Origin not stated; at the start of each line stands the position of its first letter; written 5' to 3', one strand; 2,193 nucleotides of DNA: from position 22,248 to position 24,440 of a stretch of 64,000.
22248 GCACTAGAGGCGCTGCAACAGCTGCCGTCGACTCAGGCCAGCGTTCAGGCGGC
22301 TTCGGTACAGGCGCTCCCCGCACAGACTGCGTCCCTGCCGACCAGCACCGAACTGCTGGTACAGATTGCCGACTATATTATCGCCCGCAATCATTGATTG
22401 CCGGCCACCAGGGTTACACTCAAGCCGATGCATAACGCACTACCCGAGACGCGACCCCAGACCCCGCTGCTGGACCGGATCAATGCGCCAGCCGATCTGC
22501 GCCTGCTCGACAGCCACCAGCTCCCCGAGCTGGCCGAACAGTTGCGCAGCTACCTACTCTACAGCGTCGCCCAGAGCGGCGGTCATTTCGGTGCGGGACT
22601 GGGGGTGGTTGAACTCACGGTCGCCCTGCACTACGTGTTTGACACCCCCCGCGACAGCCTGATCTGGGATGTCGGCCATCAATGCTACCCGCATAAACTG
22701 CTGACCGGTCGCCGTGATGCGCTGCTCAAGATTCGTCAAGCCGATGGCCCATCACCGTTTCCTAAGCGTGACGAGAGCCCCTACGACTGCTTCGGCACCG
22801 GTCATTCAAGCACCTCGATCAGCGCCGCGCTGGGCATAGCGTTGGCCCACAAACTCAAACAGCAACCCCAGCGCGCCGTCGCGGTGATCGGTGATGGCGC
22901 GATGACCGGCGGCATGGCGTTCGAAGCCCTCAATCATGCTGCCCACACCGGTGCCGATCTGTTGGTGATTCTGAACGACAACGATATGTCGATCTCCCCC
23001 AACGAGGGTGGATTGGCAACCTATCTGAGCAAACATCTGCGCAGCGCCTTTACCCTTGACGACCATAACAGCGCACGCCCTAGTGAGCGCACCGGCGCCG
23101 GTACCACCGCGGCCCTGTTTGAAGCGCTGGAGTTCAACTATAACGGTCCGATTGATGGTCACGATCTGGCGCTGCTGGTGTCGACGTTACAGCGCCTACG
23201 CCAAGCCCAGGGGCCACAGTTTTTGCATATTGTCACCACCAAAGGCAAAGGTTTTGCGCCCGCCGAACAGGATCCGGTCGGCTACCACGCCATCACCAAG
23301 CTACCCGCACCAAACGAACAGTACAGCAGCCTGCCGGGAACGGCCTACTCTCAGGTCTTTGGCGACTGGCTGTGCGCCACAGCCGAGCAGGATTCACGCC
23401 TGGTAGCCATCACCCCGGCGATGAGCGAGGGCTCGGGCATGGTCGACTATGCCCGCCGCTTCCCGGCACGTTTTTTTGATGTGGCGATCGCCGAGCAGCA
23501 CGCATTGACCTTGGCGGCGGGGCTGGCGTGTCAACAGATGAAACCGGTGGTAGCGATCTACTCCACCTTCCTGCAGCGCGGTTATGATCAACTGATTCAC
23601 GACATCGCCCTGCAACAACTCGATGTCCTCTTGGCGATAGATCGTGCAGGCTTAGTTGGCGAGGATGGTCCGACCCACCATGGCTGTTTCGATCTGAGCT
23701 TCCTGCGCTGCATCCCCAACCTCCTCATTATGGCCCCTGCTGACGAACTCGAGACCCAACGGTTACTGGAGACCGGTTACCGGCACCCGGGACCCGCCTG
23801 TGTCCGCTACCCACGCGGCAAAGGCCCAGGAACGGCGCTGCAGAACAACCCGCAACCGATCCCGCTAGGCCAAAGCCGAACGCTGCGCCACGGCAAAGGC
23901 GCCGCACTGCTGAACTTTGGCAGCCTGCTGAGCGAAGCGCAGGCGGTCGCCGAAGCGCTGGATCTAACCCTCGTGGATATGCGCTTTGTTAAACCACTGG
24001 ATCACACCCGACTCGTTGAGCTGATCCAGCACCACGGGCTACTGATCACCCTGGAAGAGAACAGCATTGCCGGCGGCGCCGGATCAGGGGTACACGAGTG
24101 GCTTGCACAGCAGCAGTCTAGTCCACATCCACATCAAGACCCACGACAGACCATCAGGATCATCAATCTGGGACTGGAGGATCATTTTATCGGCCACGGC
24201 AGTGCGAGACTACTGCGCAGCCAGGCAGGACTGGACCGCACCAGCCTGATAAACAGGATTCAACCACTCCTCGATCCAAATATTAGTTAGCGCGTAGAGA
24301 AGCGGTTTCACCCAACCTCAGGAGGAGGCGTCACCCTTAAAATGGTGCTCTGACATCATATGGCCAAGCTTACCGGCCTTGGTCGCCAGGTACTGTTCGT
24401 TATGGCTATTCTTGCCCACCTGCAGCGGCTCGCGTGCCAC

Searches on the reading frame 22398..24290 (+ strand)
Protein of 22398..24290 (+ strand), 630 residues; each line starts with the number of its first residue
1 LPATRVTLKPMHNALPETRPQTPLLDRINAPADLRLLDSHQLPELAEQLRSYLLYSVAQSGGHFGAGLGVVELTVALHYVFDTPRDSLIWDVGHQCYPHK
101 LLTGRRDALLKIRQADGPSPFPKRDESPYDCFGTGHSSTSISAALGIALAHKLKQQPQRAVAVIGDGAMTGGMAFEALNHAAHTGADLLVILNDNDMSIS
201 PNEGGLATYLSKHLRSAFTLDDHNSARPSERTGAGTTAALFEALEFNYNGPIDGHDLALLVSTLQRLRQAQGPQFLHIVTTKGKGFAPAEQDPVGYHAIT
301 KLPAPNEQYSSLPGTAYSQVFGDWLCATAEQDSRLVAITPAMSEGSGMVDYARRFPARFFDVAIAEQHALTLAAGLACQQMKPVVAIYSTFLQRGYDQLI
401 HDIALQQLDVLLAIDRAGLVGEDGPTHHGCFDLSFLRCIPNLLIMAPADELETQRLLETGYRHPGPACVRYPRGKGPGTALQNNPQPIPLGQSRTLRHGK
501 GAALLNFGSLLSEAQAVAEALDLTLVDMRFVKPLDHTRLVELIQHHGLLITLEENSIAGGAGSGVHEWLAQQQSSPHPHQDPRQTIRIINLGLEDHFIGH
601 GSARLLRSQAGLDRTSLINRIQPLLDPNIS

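Call 93: search_protein_families(library=ncbifam, proteins=[window:22398-24290:+], max_evalue=1e-10)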
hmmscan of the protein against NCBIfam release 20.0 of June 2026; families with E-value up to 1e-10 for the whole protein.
window:22398-24290:+ (630 aa): 8 families
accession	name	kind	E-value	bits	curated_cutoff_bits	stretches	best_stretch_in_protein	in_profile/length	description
TIGR00204.1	dxs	equivalog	7.6e-224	744.8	465.95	2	237-624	230-614/616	1-deoxy-D-xylulose-5-phosphate synthase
NF003933.0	PRK05444.2-2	equivalog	3.5e-168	560.9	395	1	22-623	5-603/606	1-deoxy-D-xylulose-5-phosphate synthase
NF008968.0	PRK12315.1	subfamily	1.1e-135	453.2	510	1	24-573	3-541/582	1-deoxy-D-xylulose-5-phosphate synthase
NF004559.0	PRK05899.2-5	equivalog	1.6e-57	195.2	488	2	307-625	310-624/627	transketolase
NF004556.0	PRK05899.2-2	equivalog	3.1e-24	85.2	575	1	329-624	342-637/639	transketolase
TIGR00232.1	tktlase_bact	equivalog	6.3e-12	44.7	682.25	0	419-457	459-497/654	transketolase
NF006667.0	PRK09212.1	subfamily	2.3e-11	43.2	321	1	356-571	50-278/327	pyruvate dehydrogenase complex E1 component subunit beta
NF004558.0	PRK05899.2-4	equivalog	5.5e-11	41.6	788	0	398-461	432-496/651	transketolase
